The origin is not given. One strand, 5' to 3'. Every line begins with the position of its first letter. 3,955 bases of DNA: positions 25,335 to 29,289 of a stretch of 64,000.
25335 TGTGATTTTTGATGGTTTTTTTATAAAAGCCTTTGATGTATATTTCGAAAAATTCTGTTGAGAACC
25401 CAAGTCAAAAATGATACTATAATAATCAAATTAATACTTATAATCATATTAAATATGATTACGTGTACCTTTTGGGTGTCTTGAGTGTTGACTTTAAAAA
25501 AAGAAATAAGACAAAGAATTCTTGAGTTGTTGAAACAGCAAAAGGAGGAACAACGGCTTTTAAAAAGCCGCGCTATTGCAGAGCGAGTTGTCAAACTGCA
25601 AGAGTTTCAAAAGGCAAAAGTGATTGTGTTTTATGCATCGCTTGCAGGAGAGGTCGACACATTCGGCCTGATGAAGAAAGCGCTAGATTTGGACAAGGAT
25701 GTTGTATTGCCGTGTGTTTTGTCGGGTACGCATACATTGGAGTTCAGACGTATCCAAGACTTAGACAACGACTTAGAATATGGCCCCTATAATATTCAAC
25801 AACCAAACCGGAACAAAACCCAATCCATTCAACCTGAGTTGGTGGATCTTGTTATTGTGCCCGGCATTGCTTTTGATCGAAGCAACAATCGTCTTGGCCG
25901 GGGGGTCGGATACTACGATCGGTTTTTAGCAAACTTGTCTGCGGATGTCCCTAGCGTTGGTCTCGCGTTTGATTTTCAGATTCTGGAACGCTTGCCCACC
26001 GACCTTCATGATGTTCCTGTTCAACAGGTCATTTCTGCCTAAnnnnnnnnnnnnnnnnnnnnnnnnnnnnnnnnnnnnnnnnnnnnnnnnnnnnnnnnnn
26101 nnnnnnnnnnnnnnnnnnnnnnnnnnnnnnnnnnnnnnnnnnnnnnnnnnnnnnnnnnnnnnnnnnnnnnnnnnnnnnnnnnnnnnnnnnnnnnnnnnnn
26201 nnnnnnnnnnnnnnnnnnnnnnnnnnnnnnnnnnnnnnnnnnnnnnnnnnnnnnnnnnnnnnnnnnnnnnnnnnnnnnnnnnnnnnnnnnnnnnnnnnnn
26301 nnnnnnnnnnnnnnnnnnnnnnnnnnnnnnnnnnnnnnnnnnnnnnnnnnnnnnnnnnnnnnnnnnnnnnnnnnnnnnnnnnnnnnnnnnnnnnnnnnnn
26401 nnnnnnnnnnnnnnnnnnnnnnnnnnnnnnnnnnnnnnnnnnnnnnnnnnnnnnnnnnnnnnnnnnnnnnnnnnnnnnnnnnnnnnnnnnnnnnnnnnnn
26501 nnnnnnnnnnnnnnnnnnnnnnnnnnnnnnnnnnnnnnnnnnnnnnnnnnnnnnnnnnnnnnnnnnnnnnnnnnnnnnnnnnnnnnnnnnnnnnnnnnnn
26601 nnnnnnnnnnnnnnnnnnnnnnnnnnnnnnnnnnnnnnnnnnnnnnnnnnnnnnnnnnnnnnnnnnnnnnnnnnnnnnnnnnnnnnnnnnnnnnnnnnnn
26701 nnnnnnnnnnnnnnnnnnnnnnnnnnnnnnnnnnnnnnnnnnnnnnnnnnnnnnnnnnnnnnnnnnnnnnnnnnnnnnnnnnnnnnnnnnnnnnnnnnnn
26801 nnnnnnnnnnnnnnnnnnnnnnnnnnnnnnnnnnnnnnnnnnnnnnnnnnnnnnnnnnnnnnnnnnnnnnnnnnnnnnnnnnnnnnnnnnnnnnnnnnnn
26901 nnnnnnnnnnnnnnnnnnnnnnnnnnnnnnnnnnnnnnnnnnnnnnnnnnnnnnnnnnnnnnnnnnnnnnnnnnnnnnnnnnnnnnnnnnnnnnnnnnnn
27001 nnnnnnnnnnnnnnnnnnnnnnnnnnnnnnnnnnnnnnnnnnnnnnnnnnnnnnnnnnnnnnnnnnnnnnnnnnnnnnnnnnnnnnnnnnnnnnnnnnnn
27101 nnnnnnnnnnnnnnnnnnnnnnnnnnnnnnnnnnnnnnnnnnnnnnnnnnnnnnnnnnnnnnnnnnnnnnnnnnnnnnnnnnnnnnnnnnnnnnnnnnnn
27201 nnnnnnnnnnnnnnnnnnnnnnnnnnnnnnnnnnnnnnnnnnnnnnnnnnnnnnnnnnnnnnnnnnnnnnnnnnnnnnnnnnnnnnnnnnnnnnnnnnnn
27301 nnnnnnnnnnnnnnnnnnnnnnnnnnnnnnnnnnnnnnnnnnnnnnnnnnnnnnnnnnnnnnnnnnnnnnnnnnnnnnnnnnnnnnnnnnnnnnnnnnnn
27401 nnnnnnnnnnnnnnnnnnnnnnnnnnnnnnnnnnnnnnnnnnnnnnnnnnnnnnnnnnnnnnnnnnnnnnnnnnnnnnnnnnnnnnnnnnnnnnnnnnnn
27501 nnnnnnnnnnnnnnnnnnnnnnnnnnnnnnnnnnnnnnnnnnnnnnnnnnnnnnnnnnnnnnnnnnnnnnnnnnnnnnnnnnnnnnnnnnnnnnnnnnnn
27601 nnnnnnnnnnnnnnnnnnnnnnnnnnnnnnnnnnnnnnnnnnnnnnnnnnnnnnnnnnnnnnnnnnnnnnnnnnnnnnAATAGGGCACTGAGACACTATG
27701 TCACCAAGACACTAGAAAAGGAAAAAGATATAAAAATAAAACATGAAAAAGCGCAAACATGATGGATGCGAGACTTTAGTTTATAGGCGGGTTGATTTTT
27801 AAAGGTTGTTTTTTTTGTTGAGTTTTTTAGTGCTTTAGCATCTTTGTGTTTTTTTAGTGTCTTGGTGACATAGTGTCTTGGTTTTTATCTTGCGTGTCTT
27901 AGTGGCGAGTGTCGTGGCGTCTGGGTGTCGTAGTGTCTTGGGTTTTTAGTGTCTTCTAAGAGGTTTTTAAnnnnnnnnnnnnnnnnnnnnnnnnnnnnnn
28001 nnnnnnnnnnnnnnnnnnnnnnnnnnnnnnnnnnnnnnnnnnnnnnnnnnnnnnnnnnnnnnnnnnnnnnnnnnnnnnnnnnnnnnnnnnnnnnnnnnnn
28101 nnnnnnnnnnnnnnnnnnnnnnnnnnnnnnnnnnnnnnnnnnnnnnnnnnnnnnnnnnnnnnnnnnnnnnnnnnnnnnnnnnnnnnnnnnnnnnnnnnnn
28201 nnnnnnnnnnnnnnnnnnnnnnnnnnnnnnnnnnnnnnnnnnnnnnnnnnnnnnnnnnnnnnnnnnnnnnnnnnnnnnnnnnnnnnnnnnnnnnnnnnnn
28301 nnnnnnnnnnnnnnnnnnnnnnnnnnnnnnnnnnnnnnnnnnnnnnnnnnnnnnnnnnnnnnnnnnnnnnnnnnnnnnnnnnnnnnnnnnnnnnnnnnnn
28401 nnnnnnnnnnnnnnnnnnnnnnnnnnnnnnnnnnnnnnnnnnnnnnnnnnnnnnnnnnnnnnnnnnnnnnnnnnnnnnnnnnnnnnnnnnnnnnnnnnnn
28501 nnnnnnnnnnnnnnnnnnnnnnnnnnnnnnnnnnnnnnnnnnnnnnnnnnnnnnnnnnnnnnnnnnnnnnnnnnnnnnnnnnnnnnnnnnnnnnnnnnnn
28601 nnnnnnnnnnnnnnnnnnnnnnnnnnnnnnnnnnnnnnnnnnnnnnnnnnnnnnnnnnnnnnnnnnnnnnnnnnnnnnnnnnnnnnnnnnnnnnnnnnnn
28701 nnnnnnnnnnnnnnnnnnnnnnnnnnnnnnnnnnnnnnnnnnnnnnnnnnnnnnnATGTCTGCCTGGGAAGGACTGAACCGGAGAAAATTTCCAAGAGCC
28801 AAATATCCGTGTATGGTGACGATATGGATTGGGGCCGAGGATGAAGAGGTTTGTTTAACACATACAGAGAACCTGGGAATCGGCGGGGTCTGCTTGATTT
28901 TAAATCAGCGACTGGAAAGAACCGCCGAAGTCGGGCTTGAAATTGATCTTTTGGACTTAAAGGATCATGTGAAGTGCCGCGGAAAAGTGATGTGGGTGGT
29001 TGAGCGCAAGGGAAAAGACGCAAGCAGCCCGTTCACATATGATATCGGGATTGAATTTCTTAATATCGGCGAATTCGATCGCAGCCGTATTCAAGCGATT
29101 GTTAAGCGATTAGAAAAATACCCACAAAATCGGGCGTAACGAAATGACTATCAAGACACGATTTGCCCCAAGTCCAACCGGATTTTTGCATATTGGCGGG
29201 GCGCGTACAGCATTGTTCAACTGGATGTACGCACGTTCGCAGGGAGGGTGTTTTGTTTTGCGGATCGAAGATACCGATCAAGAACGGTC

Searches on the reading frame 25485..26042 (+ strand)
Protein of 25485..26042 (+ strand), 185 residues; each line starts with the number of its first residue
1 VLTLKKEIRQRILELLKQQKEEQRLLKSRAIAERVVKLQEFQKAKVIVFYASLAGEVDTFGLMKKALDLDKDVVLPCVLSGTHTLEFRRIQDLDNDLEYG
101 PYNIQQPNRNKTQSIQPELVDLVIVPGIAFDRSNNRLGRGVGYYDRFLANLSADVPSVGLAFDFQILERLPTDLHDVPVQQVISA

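Call 41: search_protein_families(library=pfam, proteins=[window:25485-26042:+], max_evalue=0.001)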
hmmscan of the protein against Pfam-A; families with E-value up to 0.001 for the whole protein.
window:25485-26042:+ (185 aa): 1 family
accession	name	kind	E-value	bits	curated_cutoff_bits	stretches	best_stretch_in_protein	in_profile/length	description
PF01812.26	5-FTHF_cyc-lig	-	1.3e-46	159.3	27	1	5-184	1-185/186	5-formyltetrahydrofolate cyclo-ligase family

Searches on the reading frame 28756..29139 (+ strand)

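Call 41: search_protein_families(library=pfam, proteins=[window:28756-29139:+], max_evalue=0.001)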
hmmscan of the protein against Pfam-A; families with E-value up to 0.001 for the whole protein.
window:28756-29139:+ (127 aa): 1 family
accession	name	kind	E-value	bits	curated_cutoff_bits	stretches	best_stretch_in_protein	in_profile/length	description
PF07238.19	PilZ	-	2.1e-12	47.7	22.5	1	8-117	1-101/102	PilZ domain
